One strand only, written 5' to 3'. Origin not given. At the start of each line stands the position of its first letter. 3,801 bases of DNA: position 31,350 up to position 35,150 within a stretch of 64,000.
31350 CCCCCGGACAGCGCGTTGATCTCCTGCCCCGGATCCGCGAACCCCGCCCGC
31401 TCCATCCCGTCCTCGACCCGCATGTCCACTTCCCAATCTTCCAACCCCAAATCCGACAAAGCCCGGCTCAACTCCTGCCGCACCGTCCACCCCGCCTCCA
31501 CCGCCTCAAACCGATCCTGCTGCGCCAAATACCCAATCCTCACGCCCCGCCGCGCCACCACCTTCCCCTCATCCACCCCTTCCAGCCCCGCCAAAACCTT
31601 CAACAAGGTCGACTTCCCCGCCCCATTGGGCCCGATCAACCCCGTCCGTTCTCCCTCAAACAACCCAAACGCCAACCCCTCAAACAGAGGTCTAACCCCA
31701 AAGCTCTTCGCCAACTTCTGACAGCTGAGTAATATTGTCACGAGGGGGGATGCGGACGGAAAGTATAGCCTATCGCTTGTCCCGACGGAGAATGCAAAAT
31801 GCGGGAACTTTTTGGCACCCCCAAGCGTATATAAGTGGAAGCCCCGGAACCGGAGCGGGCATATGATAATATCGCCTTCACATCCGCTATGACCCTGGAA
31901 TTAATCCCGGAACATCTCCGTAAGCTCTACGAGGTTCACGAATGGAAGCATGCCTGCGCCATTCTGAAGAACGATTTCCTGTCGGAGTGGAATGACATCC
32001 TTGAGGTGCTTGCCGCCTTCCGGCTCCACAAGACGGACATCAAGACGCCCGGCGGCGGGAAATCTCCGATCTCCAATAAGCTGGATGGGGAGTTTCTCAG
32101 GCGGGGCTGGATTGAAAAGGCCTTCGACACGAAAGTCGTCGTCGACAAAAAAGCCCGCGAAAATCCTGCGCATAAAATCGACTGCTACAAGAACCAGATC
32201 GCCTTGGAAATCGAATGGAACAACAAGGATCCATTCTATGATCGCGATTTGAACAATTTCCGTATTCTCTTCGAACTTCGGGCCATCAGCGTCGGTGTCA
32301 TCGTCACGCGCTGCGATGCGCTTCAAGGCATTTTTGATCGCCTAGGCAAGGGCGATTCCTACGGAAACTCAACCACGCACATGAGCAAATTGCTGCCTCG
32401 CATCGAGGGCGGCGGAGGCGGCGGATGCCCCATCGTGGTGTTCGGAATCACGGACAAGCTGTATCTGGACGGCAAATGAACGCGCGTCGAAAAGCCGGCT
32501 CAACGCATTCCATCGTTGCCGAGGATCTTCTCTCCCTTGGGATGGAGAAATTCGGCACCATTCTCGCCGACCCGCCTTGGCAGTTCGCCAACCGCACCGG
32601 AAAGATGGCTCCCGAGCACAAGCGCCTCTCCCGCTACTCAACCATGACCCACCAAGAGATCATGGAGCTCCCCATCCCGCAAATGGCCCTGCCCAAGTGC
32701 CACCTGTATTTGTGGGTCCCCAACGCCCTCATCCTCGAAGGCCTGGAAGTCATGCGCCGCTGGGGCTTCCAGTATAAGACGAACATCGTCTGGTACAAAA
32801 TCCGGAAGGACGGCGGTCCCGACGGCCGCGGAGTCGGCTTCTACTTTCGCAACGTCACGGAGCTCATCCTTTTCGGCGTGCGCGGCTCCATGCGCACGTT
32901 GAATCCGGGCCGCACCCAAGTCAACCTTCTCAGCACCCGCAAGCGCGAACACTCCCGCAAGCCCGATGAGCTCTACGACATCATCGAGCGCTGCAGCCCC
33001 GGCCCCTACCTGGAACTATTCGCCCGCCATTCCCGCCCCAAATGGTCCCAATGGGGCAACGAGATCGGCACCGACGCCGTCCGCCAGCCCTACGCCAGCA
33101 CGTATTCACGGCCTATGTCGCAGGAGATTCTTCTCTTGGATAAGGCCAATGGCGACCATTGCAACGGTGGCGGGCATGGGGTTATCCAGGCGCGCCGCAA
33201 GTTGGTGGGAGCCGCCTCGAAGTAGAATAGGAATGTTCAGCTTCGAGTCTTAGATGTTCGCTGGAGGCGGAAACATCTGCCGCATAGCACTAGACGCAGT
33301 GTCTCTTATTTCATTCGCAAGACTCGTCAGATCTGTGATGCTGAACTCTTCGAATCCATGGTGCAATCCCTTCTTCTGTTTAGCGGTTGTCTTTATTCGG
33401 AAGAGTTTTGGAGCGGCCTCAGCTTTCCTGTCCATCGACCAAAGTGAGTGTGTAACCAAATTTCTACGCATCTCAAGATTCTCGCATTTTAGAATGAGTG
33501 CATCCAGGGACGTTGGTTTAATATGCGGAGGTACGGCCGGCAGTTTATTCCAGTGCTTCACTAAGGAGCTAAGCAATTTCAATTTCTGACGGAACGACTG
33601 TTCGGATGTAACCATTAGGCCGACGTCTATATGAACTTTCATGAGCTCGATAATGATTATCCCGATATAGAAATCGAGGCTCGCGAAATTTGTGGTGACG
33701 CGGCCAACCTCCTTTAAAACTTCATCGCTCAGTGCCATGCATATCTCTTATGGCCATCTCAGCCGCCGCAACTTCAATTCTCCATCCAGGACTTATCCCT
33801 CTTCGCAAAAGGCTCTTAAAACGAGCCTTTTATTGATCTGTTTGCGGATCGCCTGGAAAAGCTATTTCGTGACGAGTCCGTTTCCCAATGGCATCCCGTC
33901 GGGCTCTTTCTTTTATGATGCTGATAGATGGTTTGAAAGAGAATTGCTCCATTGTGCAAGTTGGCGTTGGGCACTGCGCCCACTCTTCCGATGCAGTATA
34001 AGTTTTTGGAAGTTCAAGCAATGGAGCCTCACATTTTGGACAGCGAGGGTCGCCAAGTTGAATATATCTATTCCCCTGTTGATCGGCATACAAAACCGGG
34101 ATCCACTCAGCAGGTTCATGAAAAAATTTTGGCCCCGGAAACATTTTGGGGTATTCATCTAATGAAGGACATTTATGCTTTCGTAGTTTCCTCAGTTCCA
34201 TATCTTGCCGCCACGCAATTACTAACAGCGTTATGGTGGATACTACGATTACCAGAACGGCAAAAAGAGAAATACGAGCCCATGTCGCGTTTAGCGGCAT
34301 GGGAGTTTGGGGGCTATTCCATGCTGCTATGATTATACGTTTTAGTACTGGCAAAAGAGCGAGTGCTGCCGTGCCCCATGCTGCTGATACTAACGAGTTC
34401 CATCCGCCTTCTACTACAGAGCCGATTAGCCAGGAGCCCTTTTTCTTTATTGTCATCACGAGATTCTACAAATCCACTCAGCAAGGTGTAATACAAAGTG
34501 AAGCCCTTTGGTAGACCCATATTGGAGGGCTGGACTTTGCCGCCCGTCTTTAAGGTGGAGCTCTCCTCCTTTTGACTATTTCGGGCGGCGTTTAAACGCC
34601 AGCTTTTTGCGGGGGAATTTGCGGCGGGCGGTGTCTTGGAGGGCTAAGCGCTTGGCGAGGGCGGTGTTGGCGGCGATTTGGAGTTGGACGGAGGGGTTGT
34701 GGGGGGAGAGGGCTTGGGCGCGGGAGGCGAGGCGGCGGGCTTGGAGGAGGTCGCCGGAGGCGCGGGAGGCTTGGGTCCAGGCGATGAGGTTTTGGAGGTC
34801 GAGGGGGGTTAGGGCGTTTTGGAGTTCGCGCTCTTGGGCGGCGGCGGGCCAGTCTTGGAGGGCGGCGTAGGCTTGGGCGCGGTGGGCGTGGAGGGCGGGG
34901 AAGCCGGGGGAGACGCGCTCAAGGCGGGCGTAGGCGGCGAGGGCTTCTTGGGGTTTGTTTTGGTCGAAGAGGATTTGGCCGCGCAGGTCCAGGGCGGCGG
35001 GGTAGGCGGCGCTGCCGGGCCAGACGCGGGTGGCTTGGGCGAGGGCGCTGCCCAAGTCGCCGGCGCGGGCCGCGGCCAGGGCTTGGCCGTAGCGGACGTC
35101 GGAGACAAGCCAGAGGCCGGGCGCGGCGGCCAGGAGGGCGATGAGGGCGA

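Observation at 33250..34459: A+T-rich two-gene islet: 2-TM zinc-ribbon protein + HEPN-like protein next to an R-M system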

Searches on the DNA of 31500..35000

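Call 108: search_rna_families(source=window, start=31500, end=35000, threshold=evalue, max_evalue=10)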
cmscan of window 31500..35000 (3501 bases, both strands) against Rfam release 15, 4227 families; matches with E-value up to 10: 1.
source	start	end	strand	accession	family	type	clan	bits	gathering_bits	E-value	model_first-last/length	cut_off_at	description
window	33439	33503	+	RF01613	ceN109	Gene; snRNA; snoRNA; CD-box;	-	17.1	52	3.2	1-67/67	no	Nematode snoRNA ceN109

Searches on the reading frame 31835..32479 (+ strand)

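Call 3: search_protein_families(library=pfam, proteins=[window:31835-32479:+], max_evalue=1)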
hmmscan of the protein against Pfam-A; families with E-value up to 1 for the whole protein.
window:31835-32479:+ (214 aa): 2 families
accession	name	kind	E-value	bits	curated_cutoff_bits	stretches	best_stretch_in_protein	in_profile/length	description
PF09195.17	Endonuc-BglII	-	6.5e-45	153.2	26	1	39-206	1-163/163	Restriction endonuclease BglII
PF15037.11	IL17_R_N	-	0.0059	16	27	1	114-164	90-141/389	Interleukin-17 receptor extracellular region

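Call 4: search_protein_families(library=padloc, proteins=[window:31835-32479:+], max_evalue=1)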
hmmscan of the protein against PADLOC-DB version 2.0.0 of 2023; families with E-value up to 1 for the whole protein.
window:31835-32479:+ (214 aa): 0 families

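Call 5: search_protein_families(library=ncbifam, proteins=[window:31835-32479:+], max_evalue=1)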
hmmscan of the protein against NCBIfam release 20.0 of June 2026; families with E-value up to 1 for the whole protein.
window:31835-32479:+ (214 aa): 0 families

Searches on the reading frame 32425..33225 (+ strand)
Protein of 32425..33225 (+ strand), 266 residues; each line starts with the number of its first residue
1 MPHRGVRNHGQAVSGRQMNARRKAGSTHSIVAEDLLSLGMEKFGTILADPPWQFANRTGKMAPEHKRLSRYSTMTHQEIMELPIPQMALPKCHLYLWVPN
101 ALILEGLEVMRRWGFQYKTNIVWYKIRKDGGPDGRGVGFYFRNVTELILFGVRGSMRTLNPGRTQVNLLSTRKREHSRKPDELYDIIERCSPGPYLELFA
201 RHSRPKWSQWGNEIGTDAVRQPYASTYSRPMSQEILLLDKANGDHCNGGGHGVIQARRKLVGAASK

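Call 3: search_protein_families(library=pfam, proteins=[window:32425-33225:+], max_evalue=1)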
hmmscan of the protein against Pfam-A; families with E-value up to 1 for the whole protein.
window:32425-33225:+ (266 aa): 1 family
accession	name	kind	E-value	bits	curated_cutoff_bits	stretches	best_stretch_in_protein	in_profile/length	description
PF05063.20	MT-A70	-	1.9e-33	116.2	23.9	1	43-213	1-172/172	MT-A70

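Call 4: search_protein_families(library=padloc, proteins=[window:32425-33225:+], max_evalue=1)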
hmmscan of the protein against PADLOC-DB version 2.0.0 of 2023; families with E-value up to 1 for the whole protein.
window:32425-33225:+ (266 aa): 3 families
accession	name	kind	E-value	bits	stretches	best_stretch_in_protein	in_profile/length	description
PDLC03221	MTase_II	-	3e-91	303.6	1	42-221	20-199/272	Type II methyltransferase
PDLC03262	MTase_II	-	8.3e-73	242.4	1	38-221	5-187/204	Type II methyltransferase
PDLC03379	MTase_II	-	0.009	13.9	1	93-180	103-181/267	Type II methyltransferase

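Call 5: search_protein_families(library=ncbifam, proteins=[window:32425-33225:+], max_evalue=1)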
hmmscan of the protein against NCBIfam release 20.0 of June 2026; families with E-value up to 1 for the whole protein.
window:32425-33225:+ (266 aa): 0 families

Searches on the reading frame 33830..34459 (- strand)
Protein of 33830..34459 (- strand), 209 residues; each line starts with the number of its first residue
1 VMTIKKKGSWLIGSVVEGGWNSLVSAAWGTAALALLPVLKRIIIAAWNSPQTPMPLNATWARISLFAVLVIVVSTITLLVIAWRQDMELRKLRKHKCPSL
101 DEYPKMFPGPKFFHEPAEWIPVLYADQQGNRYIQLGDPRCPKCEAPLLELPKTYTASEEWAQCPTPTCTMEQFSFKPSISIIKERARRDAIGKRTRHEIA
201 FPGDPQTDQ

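Call 3: search_protein_families(library=pfam, proteins=[window:33830-34459:-], max_evalue=1)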
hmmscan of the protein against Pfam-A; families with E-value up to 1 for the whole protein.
window:33830-34459:- (209 aa): 0 families

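Call 4: search_protein_families(library=padloc, proteins=[window:33830-34459:-], max_evalue=1)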
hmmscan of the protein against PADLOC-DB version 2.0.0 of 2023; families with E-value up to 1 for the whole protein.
window:33830-34459:- (209 aa): 0 families

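Call 5: search_protein_families(library=ncbifam, proteins=[window:33830-34459:-], max_evalue=1)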
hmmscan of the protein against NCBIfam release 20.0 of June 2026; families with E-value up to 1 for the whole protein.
window:33830-34459:- (209 aa): 0 families

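Call 7: find_homologous_proteins(query=window:33830-34459:-)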
Query window:33830-34459:- (209 aa): 3 proteins with E <= 0.001 among 877 candidates.
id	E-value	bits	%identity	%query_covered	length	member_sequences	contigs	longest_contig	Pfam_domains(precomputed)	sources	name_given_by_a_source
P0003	2.4e-139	480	100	100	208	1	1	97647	-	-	-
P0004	8.1e-44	168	46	98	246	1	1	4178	-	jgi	-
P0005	1.0e-41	161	43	97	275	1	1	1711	-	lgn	-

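Call 8: search_protein_families(library=phrogs, proteins=[window:33830-34459:-], max_evalue=1)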
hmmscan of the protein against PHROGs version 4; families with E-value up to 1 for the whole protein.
window:33830-34459:- (209 aa): 0 families

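Call 10: find_encoding_contigs(protein=P0004, flank=10000)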
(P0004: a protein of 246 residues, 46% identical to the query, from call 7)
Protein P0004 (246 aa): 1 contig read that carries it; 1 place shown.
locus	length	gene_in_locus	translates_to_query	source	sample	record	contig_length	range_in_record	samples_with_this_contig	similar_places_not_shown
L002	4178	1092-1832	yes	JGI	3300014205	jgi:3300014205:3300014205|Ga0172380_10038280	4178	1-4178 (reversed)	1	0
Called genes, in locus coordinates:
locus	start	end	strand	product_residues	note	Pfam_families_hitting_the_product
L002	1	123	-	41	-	?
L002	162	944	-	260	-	-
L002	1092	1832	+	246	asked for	-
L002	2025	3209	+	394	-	-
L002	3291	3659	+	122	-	-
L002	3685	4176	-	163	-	?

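Call 11: find_encoding_contigs(protein=P0005, flank=10000)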
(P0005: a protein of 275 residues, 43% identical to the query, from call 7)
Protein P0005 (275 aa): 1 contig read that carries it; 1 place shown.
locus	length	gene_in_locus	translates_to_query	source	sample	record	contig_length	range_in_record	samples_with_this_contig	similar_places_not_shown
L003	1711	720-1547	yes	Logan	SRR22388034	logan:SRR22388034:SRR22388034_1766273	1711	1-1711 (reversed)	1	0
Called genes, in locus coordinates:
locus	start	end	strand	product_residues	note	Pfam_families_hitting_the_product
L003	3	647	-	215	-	?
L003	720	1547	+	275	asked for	-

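Call 32: search_protein_families(library=pfam, proteins=[L002:162-1088:-], max_evalue=1)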
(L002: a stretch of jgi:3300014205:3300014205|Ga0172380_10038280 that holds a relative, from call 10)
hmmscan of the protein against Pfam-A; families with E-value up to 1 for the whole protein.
L002:162-1088:- (308 aa): 1 family
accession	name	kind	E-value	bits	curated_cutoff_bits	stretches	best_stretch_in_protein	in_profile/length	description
PF25678.1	DUF7946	-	0.13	12.7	27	1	36-63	2-29/183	Domain of unknown function (DUF7946)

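Call 57: find_related_loci(query=A2, collection=genome_contigs, flank=4000)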
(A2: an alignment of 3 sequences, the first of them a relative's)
Query A2 (208 aa) in genome_contigs; peptide patterns used: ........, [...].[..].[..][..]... (x = any residue, [..] = any of these).
65 stretches matched a pattern, but none encodes a relative of the query by tblastn (E <= 1e-3).

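Call 83: find_related_loci(query=A2, collection=metagenome_contigs, flank=3000)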
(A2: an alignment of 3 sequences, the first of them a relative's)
Query A2 (208 aa) in metagenome_contigs; peptide patterns used: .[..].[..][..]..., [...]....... (x = any residue, [..] = any of these).
472 stretches matched a pattern; 2 encode a relative of the query (tblastn E <= 1e-3); 2 distinct loci.
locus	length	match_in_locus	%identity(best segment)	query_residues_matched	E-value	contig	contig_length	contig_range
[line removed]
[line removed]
